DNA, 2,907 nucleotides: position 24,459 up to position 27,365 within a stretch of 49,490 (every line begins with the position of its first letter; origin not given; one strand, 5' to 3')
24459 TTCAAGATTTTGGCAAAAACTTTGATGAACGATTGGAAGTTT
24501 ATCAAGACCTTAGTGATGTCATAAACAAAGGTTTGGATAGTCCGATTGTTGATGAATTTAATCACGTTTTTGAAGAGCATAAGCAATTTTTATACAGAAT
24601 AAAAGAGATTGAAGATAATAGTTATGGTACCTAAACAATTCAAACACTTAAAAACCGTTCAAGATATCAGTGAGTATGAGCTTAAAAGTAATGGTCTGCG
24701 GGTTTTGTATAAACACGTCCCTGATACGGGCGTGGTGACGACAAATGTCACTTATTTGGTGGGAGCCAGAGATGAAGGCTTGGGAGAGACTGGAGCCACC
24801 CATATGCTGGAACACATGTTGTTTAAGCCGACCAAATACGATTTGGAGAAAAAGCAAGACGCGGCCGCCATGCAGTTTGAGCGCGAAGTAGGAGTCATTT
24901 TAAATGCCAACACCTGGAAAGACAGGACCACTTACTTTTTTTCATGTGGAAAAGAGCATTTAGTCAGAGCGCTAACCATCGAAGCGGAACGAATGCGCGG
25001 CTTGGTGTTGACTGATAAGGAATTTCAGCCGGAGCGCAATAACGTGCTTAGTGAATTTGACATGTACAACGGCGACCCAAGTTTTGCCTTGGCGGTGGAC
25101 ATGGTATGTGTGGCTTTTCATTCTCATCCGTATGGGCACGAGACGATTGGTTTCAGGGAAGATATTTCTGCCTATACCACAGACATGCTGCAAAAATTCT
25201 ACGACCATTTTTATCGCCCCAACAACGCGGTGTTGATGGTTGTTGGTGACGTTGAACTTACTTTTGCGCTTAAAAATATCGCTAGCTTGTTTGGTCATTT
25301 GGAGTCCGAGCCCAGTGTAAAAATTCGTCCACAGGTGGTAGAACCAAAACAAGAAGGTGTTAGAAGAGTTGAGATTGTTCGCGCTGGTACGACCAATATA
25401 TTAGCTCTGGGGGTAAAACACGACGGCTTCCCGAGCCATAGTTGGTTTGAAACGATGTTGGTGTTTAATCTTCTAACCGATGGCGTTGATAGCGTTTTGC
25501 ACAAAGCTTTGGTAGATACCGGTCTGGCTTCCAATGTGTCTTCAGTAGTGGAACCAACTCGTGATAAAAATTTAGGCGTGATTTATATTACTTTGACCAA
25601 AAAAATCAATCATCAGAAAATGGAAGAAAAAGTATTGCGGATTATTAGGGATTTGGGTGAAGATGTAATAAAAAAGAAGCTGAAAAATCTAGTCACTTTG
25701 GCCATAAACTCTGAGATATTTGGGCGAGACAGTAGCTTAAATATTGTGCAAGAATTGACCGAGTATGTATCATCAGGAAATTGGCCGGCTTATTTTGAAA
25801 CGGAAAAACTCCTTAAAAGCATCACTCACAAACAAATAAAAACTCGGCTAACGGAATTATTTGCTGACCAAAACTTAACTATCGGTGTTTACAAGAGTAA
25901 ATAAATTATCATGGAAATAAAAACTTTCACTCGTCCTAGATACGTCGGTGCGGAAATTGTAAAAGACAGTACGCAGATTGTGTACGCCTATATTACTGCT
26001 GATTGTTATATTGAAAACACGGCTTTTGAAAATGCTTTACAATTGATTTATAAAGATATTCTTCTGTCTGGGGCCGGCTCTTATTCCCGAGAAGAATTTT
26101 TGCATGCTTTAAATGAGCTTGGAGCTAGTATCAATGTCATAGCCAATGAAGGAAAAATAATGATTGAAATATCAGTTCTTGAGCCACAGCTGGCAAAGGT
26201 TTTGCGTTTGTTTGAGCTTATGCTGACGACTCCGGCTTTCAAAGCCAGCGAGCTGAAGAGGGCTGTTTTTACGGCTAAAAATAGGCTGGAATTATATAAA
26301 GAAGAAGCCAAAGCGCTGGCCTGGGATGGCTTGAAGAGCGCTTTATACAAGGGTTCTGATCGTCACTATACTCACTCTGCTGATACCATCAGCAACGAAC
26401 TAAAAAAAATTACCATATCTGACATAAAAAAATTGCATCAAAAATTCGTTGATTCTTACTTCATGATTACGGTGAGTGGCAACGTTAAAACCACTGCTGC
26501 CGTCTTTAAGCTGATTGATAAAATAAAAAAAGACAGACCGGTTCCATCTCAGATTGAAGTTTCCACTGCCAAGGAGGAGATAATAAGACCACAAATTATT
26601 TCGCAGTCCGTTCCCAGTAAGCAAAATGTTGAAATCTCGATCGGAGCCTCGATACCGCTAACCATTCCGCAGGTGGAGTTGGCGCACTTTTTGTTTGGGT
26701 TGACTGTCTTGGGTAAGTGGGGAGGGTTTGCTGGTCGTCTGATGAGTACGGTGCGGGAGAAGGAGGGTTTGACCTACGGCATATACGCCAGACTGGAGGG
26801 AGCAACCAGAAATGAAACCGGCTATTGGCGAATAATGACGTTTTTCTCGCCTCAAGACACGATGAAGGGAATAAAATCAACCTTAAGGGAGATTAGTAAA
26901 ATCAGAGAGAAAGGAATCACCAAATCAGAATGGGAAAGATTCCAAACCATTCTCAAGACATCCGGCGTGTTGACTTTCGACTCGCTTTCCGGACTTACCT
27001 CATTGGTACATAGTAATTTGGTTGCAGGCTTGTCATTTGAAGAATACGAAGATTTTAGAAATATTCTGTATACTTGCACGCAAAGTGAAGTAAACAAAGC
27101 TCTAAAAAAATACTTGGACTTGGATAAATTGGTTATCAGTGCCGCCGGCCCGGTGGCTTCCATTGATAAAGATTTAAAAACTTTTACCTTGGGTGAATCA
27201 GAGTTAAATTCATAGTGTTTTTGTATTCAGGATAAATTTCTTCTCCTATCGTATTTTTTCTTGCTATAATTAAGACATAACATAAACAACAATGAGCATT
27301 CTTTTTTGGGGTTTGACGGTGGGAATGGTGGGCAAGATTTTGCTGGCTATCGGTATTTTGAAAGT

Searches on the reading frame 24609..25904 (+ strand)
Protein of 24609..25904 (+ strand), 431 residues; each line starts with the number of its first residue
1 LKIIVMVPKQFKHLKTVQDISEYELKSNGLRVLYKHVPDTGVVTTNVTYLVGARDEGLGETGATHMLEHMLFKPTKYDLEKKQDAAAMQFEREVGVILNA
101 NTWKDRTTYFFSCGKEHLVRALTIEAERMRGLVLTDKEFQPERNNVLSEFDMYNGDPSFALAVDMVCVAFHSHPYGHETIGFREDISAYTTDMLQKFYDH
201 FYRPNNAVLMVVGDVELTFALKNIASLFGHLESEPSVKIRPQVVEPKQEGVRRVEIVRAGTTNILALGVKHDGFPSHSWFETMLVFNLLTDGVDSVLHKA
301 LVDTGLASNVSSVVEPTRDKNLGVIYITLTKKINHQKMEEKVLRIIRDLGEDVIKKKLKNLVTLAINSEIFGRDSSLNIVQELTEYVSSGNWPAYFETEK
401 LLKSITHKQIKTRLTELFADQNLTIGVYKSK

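Call 65: search_protein_families(library=pfam, proteins=[window:24609-25904:+], max_evalue=0.01)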
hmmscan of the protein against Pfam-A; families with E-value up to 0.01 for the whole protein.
window:24609-25904:+ (431 aa): 2 families
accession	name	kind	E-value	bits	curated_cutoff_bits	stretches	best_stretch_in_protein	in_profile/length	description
PF05193.26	Peptidase_M16_C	-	1.3e-22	81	23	1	190-354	3-170/181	Peptidase M16 inactive domain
PF00675.25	Peptidase_M16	-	5.2e-16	59.3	22.3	1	31-161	1-127/149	Insulinase (Peptidase family M16)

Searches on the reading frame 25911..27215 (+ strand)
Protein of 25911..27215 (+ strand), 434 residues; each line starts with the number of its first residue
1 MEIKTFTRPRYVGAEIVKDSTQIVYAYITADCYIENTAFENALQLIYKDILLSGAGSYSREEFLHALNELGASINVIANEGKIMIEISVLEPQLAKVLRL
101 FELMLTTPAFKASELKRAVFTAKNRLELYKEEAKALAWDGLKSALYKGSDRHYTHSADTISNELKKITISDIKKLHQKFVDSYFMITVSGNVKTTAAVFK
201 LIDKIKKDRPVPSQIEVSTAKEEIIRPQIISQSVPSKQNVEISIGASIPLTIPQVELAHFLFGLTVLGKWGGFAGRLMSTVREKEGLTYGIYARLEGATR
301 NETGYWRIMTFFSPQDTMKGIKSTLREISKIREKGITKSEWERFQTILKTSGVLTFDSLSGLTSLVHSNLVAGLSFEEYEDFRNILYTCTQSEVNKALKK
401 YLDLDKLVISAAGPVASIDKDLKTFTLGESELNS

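Call 65: search_protein_families(library=pfam, proteins=[window:25911-27215:+], max_evalue=0.01)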
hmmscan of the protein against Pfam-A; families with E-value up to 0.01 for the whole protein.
window:25911-27215:+ (434 aa): 2 families
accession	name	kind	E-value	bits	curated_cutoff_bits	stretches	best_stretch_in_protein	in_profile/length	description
PF05193.26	Peptidase_M16_C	-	9.7e-15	55.3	23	1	166-347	1-180/181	Peptidase M16 inactive domain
PF00675.25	Peptidase_M16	-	6.1e-07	29.9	22.3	1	50-148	40-138/149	Insulinase (Peptidase family M16)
